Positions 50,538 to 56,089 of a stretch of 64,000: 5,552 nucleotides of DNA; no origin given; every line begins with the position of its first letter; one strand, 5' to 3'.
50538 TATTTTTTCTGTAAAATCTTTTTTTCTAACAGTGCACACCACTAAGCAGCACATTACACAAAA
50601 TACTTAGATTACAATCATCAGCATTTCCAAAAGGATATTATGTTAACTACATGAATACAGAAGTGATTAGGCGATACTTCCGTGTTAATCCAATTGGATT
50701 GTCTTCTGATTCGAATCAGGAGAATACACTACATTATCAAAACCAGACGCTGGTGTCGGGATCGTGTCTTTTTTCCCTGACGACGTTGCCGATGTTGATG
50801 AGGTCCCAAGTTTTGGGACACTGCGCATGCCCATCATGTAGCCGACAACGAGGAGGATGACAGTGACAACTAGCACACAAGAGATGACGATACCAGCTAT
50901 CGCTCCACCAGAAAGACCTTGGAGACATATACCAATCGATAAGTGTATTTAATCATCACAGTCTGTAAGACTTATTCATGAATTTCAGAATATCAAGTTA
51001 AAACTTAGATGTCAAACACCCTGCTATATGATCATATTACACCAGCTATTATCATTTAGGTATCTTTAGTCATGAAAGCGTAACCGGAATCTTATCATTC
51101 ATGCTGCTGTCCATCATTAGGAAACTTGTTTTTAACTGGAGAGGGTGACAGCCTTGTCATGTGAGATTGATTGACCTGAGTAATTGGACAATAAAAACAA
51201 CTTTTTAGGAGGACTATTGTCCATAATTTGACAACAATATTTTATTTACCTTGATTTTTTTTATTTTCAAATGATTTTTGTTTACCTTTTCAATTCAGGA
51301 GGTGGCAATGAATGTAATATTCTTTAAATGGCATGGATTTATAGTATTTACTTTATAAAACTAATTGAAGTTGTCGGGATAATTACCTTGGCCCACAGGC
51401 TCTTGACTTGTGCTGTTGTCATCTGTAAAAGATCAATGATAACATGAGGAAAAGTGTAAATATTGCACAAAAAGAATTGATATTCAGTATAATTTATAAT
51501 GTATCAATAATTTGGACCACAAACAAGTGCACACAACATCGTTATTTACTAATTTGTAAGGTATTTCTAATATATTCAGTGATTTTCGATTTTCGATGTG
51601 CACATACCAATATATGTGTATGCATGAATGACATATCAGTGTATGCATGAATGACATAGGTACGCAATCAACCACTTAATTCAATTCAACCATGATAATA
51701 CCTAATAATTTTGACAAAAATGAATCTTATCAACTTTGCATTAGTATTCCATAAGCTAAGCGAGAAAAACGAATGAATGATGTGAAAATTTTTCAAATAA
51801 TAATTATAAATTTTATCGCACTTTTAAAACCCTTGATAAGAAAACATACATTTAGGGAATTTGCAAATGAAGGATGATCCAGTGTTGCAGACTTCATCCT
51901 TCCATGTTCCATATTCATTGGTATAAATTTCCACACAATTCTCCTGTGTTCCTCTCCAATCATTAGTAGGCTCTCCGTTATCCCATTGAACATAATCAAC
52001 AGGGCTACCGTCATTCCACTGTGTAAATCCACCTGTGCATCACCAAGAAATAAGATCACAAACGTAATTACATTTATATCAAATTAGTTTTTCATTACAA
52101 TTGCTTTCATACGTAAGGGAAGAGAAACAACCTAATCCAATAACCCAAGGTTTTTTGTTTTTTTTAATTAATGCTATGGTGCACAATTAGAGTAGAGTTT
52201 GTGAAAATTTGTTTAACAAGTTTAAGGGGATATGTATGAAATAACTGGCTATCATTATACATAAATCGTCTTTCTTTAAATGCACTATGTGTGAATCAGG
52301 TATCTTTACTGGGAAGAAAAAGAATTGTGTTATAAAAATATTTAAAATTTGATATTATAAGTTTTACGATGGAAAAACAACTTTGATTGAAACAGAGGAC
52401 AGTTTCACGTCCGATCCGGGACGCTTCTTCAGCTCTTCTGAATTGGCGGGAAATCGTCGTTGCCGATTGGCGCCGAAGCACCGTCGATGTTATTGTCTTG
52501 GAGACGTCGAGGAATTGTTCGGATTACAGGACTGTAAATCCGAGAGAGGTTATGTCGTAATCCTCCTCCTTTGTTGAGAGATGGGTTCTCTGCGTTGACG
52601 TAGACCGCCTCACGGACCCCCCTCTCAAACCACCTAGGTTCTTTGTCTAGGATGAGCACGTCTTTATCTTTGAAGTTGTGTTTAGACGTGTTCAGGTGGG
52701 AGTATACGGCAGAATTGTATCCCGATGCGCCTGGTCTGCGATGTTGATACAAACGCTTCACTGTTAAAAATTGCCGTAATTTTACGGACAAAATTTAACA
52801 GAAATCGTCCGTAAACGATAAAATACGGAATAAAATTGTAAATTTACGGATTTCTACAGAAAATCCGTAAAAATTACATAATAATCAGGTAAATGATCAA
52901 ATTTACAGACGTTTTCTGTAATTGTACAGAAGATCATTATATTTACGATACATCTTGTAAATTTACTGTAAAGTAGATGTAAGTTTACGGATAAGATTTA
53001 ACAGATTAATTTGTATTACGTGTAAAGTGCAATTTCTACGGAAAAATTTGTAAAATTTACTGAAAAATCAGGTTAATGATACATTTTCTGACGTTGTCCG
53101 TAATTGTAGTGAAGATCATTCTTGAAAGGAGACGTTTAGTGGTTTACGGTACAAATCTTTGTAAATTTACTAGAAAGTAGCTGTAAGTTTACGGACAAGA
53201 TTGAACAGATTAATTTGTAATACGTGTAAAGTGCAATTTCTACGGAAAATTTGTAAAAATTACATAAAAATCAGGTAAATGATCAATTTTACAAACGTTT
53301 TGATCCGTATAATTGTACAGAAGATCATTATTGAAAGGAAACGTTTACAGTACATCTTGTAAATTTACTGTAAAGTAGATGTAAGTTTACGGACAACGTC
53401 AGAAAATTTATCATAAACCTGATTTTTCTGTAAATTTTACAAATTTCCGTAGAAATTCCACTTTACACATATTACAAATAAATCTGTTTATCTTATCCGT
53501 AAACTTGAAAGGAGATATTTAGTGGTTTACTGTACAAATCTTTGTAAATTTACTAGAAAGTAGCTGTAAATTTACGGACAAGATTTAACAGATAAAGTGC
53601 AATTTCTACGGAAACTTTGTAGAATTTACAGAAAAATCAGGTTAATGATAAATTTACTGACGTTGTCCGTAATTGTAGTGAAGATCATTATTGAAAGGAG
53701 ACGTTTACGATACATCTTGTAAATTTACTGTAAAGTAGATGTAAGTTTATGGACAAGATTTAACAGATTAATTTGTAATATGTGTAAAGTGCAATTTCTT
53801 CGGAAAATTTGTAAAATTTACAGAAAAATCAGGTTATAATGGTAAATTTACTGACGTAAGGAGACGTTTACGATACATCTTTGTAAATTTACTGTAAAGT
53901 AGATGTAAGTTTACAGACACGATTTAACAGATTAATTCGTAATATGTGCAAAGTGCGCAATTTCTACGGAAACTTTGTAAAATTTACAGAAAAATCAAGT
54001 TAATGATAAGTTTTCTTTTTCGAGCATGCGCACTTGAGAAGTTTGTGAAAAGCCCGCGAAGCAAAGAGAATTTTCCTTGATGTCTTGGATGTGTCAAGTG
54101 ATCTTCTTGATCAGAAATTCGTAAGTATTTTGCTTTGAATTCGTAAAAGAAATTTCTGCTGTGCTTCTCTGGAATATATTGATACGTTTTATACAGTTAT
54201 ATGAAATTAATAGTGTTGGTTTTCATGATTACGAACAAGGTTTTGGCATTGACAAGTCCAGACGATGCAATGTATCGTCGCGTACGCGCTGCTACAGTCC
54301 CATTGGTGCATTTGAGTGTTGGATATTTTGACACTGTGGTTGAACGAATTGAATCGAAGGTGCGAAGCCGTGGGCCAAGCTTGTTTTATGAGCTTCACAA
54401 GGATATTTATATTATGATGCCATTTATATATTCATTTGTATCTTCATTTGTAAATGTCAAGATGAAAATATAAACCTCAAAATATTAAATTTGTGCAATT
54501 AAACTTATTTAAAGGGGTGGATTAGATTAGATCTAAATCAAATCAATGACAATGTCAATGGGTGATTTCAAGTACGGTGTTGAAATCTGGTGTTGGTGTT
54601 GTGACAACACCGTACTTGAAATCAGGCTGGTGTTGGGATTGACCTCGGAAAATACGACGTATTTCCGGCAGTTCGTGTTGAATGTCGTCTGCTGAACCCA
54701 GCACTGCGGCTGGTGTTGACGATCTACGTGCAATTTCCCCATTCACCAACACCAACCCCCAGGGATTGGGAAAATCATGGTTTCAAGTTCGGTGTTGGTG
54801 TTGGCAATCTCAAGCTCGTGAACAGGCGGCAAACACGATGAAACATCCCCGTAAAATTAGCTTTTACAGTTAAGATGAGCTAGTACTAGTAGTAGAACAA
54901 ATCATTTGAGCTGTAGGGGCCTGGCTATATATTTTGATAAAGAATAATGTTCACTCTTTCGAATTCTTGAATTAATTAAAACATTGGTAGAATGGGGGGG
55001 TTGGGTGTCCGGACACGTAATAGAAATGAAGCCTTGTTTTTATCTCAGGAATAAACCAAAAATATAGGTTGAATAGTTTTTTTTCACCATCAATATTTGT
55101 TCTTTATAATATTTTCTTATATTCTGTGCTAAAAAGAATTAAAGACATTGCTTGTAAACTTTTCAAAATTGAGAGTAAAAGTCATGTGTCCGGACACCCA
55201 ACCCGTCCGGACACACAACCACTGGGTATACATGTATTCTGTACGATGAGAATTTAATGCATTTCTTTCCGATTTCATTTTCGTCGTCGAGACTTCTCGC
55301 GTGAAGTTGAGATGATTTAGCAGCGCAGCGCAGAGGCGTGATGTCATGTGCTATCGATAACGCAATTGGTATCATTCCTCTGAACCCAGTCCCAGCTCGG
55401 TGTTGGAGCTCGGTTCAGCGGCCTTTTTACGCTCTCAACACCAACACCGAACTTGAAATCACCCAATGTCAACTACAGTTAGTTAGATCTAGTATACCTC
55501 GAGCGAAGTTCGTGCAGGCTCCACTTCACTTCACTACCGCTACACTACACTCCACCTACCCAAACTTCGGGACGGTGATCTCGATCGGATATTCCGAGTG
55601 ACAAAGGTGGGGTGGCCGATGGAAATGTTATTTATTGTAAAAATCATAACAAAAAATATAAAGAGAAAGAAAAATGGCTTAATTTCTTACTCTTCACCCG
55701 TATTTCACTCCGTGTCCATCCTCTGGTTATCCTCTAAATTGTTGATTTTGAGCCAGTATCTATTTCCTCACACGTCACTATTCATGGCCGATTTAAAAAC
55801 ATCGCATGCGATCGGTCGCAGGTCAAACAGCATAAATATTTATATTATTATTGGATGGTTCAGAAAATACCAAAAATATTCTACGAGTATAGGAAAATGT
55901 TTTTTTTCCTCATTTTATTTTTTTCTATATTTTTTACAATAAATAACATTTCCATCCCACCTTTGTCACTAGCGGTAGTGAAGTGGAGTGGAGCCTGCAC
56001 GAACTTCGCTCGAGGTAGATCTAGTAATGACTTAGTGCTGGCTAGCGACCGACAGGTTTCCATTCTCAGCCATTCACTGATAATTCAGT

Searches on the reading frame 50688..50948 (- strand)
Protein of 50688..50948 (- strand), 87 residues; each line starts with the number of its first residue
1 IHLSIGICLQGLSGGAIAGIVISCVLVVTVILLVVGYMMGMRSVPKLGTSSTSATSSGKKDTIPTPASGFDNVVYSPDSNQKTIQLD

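Call 42: search_protein_families(library=pfam, proteins=[window:50688-50948:-], max_evalue=0.1)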
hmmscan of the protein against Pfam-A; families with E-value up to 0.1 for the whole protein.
window:50688-50948:- (87 aa): 3 families
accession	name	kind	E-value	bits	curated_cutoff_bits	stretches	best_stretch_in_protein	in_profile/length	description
PF14828.11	Amnionless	-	0.039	13.2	30.4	1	10-80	339-409/442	Amnionless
PF10873.13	CYYR1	-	0.046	14.6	31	1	12-73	51-116/149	Cysteine and tyrosine-rich protein 1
PF19382.4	DUF5957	-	0.075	13.5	23.8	0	6-45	3-41/59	Family of unknown function (DUF5957)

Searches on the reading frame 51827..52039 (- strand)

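Call 42: search_protein_families(library=pfam, proteins=[window:51827-52039:-], max_evalue=0.1)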
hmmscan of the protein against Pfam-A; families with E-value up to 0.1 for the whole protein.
window:51827-52039:- (71 aa): 1 family
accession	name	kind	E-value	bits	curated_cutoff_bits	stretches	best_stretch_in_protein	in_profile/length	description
PF00059.27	Lectin_C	-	5.5e-09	37.2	22.6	1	6-61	55-107/107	Lectin C-type domain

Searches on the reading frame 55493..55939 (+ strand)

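Call 42: search_protein_families(library=pfam, proteins=[window:55493-55939:+], max_evalue=0.1)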
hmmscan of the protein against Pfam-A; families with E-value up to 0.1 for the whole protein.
window:55493-55939:+ (149 aa): 1 family
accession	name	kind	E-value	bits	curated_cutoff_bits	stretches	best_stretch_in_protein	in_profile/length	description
PF16880.10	EHD_N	-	0.059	13.7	21.5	0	14-31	16-33/33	N-terminal EH-domain containing protein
